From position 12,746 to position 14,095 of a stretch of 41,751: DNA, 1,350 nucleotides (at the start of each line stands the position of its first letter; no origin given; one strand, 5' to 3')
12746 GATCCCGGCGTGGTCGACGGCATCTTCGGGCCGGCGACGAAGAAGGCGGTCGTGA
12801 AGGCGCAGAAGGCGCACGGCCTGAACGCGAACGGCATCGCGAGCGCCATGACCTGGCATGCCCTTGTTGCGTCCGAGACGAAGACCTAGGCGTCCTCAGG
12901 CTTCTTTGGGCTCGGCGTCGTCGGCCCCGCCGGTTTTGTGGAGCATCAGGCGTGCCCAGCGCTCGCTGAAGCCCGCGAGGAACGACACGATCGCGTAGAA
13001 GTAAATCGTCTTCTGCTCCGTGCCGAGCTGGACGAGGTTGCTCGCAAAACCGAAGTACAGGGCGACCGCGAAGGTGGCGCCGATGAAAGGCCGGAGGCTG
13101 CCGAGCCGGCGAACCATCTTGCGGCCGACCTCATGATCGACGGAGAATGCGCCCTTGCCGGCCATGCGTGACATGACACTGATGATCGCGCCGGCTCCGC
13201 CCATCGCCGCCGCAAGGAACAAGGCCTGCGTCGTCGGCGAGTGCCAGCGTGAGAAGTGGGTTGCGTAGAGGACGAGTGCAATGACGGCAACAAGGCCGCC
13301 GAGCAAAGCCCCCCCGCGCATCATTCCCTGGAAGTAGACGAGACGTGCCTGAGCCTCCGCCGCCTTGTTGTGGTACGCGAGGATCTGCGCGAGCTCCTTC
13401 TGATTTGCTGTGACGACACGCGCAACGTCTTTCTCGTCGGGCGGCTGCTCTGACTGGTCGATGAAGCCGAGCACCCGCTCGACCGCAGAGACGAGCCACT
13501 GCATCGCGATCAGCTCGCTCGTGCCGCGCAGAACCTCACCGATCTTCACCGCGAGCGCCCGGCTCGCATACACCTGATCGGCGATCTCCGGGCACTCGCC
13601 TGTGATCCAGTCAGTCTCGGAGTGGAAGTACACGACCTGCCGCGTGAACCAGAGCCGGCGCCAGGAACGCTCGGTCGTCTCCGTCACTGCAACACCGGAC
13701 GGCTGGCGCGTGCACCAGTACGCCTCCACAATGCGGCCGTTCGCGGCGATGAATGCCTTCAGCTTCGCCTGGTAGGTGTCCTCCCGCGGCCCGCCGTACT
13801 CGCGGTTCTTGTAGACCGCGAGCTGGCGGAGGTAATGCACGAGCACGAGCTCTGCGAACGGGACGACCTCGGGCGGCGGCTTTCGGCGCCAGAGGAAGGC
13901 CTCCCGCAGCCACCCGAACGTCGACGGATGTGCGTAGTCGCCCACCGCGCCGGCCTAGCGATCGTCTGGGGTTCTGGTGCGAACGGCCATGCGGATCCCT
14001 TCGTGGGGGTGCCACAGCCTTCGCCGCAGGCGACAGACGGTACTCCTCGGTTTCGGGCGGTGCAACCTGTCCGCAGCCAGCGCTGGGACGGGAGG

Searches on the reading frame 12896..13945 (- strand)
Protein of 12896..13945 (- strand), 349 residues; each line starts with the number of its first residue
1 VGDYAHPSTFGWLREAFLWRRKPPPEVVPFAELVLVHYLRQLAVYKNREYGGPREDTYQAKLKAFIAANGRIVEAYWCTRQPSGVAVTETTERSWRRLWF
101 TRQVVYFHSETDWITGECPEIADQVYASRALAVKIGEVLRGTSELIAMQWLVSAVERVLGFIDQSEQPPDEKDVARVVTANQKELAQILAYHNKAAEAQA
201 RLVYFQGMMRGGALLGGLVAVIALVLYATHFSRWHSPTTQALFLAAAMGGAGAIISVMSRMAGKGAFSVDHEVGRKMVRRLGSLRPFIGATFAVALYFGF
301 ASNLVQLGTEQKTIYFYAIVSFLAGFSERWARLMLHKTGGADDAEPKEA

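Call 4: search_protein_families(library=pfam, proteins=[window:12896-13945:-], max_evalue=1)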
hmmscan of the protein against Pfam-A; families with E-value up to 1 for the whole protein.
window:12896-13945:- (349 aa): 0 families

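Call 5: search_protein_families(library=padloc, proteins=[window:12896-13945:-], max_evalue=1)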
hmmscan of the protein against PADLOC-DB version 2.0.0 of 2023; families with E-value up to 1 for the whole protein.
window:12896-13945:- (349 aa): 1 family
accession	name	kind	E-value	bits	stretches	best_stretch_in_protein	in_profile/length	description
PDLC03841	LeoBC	-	0.083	10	1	171-260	417-501/601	-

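Call 6: search_protein_families(library=ncbifam, proteins=[window:12896-13945:-], max_evalue=1)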
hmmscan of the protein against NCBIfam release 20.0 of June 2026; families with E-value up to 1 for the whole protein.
window:12896-13945:- (349 aa): 1 family
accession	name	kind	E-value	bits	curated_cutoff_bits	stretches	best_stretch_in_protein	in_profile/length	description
NF041559.1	BTH_I2691_fam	subfamily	0.044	12.3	150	1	173-312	623-759/858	T6SS effector BTH_I2691 family protein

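Call 8: search_solved_structures(query=window:12896-13945:-, max_evalue=10)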
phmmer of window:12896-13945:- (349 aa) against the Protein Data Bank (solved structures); distinct sequences matched with E-value up to 10: 0.

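Call 10: find_homologous_proteins(query=window:12896-13945:-)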
Query window:12896-13945:- (349 aa): 248 proteins with E <= 0.001 among 8000 candidates; the best 120 are listed.
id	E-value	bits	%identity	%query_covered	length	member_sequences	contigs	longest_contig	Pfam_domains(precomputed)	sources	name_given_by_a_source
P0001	9.3e-232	786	100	100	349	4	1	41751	-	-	-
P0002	6.1e-210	714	91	100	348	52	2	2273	-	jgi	jgi:hypothetical protein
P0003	1.3e-198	677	87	100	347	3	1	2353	-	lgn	-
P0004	2.0e-196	670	86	100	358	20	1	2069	-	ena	-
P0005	9.4e-195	664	85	99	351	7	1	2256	-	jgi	jgi:hypothetical protein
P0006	9.4e-193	658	84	100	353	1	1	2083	-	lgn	-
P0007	1.1e-190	651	85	99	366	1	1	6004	-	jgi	jgi:hypothetical protein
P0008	5.0e-187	639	82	100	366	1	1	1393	-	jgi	-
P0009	2.1e-176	604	77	100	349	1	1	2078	-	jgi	jgi:hypothetical protein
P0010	6.0e-170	583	74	99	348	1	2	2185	-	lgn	-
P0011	5.4e-167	573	77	97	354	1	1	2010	-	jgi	jgi:hypothetical protein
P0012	3.7e-160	551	72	100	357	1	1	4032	-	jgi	jgi:hypothetical protein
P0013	2.4e-153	528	69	96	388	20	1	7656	-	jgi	-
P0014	5.4e-152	524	68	98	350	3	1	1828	-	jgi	jgi:hypothetical protein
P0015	1.2e-151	523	68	98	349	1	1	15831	-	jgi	jgi:hypothetical protein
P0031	1.8e-115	404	54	100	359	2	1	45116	-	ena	-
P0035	3.3e-109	383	52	97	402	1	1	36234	-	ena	-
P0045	7.1e-82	293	47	92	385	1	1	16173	-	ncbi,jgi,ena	-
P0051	9.6e-77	276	41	93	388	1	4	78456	-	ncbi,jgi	ncbi:MAG TPA: hypothetical protein VGF23_09490 [Gaiellaceae bacterium]|jgi:hypothetical protein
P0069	2.1e-71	259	41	91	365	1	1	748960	-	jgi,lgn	jgi:hypothetical protein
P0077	6.3e-71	257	43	90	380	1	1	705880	-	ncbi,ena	-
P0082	2.9e-70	255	44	90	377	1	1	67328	-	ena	-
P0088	9.6e-70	253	40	93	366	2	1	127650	-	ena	-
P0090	1.1e-69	253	39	93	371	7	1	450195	-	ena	-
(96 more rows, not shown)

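Call 12: find_encoding_contigs(protein=P0069, flank=8000, max_places=3)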
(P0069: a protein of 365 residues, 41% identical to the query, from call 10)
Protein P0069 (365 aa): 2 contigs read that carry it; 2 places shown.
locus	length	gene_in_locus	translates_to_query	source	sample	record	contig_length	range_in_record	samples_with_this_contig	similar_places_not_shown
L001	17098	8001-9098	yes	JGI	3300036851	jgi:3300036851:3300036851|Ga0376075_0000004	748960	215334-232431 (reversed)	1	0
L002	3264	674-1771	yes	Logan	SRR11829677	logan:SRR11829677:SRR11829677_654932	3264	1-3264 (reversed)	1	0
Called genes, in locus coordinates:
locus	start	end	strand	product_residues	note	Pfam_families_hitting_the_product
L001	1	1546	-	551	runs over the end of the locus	PF02683:DsbD_TM, PF00578:AhpC-TSA, PF08534:Redoxin, PF13905:Thioredoxin_8 (weak), PF17991:Thioredoxin_10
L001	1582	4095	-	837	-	PF04851:ResIII, PF00271:Helicase_C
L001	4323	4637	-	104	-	-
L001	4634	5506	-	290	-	PF05572:Peptidase_M43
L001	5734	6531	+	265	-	PF03167:UDG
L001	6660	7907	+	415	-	PF01979:Amidohydro_1, PF07969:Amidohydro_3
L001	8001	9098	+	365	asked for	-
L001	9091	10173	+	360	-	PF01447:Peptidase_M4, PF02868:Peptidase_M4_C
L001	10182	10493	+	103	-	PF20242:Emfourin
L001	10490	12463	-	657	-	PF00378:ECH_1, PF16113:ECH_2, PF02737:3HCDH_N, PF00725:3HCDH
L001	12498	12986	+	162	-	-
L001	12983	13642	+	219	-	-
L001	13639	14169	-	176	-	PF24038:DUF7347 (faint), PF01022:HTH_5 (weak), PF12802:MarR_2 (weak), PF12840:HTH_20, PF13412:HTH_24, PF25212:HVO_A0114 (weak), PF09339:HTH_IclR (faint)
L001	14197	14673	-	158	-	PF01182:Glucosamine_iso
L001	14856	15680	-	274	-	PF01488:Shikimate_DH (faint), PF03807:F420_oxidored, PF14748:P5CR_dimer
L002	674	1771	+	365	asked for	-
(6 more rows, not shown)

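Call 13: find_encoding_contigs(protein=P0077, flank=8000, max_places=3)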
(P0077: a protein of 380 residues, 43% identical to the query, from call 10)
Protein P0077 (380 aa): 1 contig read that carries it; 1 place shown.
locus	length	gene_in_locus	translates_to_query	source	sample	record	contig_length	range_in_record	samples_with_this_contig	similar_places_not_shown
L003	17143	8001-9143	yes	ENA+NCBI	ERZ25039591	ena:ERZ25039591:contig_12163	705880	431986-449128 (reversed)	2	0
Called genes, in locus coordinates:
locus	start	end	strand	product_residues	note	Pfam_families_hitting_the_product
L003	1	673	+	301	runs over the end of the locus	PF00781:DAGK_cat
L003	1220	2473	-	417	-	PF05977:MFS_3, PF07690:MFS_1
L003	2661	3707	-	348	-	PF01636:APH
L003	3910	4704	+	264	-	PF02517:Rce1-like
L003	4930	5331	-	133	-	-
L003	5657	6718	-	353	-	-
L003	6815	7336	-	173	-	PF04229:GrpB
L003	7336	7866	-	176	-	PF07883:Cupin_2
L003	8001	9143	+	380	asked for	-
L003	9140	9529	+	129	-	PF09394:Inhibitor_I42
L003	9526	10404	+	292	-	PF00112:Peptidase_C1, PF13529:Peptidase_C39_2 (weak)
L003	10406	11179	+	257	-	-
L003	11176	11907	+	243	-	-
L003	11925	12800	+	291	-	PF01979:Amidohydro_1, PF07969:Amidohydro_3 (weak)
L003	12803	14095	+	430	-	PF04185:Phosphoesterase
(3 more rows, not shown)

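Call 14: find_encoding_contigs(protein=P0090, flank=6000, max_places=2)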
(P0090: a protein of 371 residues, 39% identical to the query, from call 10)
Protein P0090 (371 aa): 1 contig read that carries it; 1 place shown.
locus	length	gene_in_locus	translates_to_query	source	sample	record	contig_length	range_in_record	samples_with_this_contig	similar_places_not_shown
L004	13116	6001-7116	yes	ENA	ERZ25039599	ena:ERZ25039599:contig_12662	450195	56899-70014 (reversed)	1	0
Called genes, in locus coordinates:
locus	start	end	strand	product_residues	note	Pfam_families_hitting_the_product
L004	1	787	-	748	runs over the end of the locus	PF04851:ResIII, PF00271:Helicase_C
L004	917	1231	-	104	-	-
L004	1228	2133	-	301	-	PF05572:Peptidase_M43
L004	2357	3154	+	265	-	PF03167:UDG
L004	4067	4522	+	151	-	PF01979:Amidohydro_1 (weak)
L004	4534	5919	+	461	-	PF04185:Phosphoesterase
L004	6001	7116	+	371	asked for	-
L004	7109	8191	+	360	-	PF01447:Peptidase_M4, PF02868:Peptidase_M4_C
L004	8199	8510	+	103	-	PF20242:Emfourin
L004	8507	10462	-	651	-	PF00378:ECH_1, PF16113:ECH_2, PF02737:3HCDH_N, PF00725:3HCDH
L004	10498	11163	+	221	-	-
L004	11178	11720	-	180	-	PF24038:DUF7347 (faint), PF12840:HTH_20, PF01022:HTH_5 (weak), PF04182:B-block_TFIIIC (weak), PF09339:HTH_IclR (faint), PF12802:MarR_2 (weak), PF13412:HTH_24, PF25212:HVO_A0114 (weak)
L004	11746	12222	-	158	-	PF01182:Glucosamine_iso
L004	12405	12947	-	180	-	PF14748:P5CR_dimer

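Call 15: find_encoding_contigs(protein=P0088, flank=6000, max_places=2)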
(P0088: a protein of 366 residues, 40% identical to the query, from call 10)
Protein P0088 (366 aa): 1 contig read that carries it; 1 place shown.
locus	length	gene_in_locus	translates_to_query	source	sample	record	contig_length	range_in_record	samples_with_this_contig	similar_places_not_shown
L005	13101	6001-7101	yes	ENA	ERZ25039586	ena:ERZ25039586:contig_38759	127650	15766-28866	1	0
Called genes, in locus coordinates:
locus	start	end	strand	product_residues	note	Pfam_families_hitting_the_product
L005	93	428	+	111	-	-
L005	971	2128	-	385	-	-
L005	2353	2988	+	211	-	PF03167:UDG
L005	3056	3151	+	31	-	-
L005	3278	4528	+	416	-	PF07969:Amidohydro_3, PF01979:Amidohydro_1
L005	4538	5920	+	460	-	PF04185:Phosphoesterase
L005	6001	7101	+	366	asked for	-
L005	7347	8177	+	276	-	PF01447:Peptidase_M4, PF02868:Peptidase_M4_C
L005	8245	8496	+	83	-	PF20242:Emfourin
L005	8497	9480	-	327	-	PF02737:3HCDH_N, PF00725:3HCDH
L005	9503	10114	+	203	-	-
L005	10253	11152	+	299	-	-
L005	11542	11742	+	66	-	-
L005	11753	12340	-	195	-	PF01182:Glucosamine_iso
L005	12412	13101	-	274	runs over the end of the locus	PF01488:Shikimate_DH (faint), PF03807:F420_oxidored, PF14748:P5CR_dimer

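Call 16: find_encoding_contigs(protein=P0051, flank=6000, max_places=2)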
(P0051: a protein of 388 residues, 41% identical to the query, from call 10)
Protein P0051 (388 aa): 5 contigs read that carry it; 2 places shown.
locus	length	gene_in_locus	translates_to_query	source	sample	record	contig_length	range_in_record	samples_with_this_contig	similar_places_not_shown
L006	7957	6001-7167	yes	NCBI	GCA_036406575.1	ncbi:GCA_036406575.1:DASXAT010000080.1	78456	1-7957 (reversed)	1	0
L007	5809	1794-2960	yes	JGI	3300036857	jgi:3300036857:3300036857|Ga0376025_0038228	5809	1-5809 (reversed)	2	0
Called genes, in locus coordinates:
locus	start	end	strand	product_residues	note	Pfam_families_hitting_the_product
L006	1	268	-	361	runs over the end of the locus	PF14257:DUF4349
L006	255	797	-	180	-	PF04542:Sigma70_r2, PF08281:Sigma70_r4_2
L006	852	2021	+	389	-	PF00083:Sugar_tr, PF07690:MFS_1, PF06779:MFS_4, PF07690:MFS_1 (weak)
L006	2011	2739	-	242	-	PF00106:adh_short, PF08659:KR, PF13561:adh_short_C2, PF23441:SDR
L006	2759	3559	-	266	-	PF02618:YceG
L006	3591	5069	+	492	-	PF01565:FAD_binding_4, PF08031:BBE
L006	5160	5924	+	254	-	PF03446:NAD_binding_2 (weak), PF03807:F420_oxidored (weak), PF10727:Rossmann-like (weak), PF09130:DUF1932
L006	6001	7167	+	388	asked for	-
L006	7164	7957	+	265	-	PF00296:Bac_luciferase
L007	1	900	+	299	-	?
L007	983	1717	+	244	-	PF03446:NAD_binding_2 (faint), PF09130:DUF1932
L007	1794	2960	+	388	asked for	-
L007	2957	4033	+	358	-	PF00296:Bac_luciferase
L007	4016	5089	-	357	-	PF00140:Sigma70_r1_2, PF04542:Sigma70_r2, PF04539:Sigma70_r3, PF04545:Sigma70_r4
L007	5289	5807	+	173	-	?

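Call 17: find_encoding_contigs(protein=P0031, flank=8000, max_places=2)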
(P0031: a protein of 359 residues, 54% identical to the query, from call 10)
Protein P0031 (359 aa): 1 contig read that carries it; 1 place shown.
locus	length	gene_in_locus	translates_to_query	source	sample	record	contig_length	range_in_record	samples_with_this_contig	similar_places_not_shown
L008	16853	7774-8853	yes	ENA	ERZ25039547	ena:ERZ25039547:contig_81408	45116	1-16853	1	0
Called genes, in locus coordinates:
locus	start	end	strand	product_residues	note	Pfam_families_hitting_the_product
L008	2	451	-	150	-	?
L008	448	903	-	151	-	-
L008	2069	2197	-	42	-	-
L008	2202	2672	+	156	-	-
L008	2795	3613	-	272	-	PF18911:PKD_4 (faint)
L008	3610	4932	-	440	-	PF05694:SBP56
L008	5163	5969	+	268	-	-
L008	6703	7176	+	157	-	PF01734:Patatin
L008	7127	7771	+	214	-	PF01734:Patatin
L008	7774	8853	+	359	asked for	-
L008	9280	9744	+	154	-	PF07883:Cupin_2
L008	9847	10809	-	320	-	PF23234:WHD_4th_Lhr (faint), PF01636:APH (weak)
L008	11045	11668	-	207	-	-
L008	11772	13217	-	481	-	PF04371:PAD_porph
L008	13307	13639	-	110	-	PF06262:Zincin_1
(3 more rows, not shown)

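Call 18: find_encoding_contigs(protein=P0001, flank=10000, max_places=3)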
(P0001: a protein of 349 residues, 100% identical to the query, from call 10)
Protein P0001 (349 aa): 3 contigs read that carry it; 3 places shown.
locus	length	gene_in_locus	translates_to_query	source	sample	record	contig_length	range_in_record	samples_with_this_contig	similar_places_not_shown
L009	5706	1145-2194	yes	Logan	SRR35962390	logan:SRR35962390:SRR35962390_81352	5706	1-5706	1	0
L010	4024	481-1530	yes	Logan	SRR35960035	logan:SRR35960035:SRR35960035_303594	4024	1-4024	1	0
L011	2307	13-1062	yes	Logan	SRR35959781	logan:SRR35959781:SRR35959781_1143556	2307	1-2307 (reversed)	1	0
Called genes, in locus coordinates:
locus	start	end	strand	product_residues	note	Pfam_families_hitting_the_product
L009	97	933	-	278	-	PF13560:HTH_31, PF01381:HTH_3, PF17765:MLTR_LBD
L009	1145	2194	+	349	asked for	-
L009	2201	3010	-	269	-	PF01510:Amidase_2, PF01471:PG_binding_1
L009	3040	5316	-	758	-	PF01734:Patatin, PF11856:DUF3376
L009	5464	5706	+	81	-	?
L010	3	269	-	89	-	?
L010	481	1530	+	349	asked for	-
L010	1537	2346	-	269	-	PF01510:Amidase_2, PF01471:PG_binding_1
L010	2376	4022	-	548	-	?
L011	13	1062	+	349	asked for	-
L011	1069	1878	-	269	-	PF01510:Amidase_2, PF01471:PG_binding_1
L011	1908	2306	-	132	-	?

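Call 19: find_encoding_contigs(protein=P0082, flank=6000, max_places=2)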
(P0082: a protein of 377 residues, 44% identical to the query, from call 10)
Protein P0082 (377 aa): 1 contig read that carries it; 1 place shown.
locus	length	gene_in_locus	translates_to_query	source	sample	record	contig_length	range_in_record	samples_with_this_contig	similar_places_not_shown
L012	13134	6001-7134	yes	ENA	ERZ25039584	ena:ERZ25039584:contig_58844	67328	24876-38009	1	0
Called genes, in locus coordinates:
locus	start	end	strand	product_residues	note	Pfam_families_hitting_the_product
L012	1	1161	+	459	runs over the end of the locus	PF02518:HATPase_c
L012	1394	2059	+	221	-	PF00682:HMGL-like, PF22615:IPMS_D2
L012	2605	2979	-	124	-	PF00903:Glyoxalase, PF13669:Glyoxalase_4 (weak), PF18029:Glyoxalase_6 (weak), PF22677:Ble-like_N (weak)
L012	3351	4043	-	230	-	PF00248:Aldo_ket_red (weak)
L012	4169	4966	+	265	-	PF01510:Amidase_2, PF01471:PG_binding_1, PF09374:PG_binding_3 (faint)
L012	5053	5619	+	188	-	-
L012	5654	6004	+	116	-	-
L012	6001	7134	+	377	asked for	-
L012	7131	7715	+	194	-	PF02737:3HCDH_N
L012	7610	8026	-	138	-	-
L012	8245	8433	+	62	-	-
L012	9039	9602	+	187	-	PF01593:Amino_oxidase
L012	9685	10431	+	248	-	PF00892:EamA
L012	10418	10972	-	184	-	PF01502:PRA-CH, PF01503:PRA-PH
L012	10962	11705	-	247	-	PF00977:His_biosynth, PF01207:Dus (weak), PF02581:TMP-TENI (faint), PF05690:ThiG (faint), PF03060:NMO (weak)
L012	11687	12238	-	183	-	PF00117:GATase, PF07685:GATase_3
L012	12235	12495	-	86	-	PF00475:IGPD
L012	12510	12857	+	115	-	-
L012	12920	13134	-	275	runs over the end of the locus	-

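Call 51: find_encoding_contigs(protein=P0035, flank=7000, max_places=2)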
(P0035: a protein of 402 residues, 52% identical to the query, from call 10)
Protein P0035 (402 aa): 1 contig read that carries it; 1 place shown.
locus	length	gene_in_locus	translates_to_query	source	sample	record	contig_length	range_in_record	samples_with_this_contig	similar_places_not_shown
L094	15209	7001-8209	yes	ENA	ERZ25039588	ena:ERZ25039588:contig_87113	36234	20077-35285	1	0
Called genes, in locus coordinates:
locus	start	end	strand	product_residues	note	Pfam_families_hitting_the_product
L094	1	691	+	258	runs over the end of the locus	-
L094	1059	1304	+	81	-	-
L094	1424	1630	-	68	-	-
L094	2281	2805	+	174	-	-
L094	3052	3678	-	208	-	-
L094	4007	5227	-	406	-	PF00175:NAD_binding_1 (weak)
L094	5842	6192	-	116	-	-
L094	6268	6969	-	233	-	PF01471:PG_binding_1, PF09374:PG_binding_3 (faint), PF05257:CHAP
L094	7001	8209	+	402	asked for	-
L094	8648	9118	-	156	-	-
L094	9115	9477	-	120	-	PF09394:Inhibitor_I42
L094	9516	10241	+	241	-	PF01734:Patatin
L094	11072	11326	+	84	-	-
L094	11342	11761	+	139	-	PF17482:Phage_sheath_1C (weak)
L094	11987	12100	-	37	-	-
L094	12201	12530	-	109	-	PF04185:Phosphoesterase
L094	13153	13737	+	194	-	-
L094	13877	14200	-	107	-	PF01979:Amidohydro_1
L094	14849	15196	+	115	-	-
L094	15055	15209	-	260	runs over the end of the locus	-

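Call 70: search_protein_families(library=pfam, proteins=[L012:5053-5619:+, L094:8648-9118:-], max_evalue=0.01)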
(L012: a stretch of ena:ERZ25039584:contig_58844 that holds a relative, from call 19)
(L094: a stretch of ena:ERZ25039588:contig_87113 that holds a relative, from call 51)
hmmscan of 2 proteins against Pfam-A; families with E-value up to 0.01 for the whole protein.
L012:5053-5619:+ (188 aa): 0 families

L094:8648-9118:- (156 aa): 0 families

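Call 73: search_protein_families(library=phrogs, proteins=[window:12896-13945:-], max_evalue=0.1)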
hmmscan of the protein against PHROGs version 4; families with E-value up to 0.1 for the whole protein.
window:12896-13945:- (349 aa): 0 families

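Call 79: search_dna_similar(query=window:12896-13945:-, collection=phages, mode=protein, max_evalue=0.001, max_rows=10)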
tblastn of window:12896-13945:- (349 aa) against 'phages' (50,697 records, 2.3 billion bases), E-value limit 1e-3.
No match.

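Call 80: search_dna_similar(query=window:12896-13945:-, collection=plasmids, mode=protein, max_evalue=0.001, max_rows=15)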
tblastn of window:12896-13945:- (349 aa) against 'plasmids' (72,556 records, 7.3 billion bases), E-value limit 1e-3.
No match.

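Call 96: find_encoding_contigs(protein=P0045, flank=6000, max_places=2)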
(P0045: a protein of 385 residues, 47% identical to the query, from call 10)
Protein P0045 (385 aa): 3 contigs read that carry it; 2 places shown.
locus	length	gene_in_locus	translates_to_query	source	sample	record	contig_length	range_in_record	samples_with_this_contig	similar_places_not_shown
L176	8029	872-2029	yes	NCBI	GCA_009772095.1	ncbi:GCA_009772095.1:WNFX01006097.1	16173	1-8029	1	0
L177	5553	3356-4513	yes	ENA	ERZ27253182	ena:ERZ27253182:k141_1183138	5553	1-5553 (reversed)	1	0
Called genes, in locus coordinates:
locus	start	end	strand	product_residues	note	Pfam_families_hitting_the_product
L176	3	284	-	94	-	?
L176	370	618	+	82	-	-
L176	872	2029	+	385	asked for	-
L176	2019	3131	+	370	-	-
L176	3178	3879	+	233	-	PF00264:Tyrosinase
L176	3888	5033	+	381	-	PF19580:Exo_endo_phos_3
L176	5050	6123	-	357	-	PF07690:MFS_1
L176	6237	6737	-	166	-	-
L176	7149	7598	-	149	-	PF09828:ChrB_C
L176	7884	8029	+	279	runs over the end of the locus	PF01545:Cation_efflux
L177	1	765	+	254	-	?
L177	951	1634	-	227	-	-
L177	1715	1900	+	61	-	-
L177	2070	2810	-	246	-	-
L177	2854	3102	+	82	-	-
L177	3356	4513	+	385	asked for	-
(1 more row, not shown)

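Call 97: search_solved_structures(query=L176:2019-3131:+, max_evalue=0.01)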
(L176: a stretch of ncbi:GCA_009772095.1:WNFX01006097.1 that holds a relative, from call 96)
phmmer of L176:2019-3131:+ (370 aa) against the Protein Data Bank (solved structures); distinct sequences matched with E-value up to 0.01: 0.
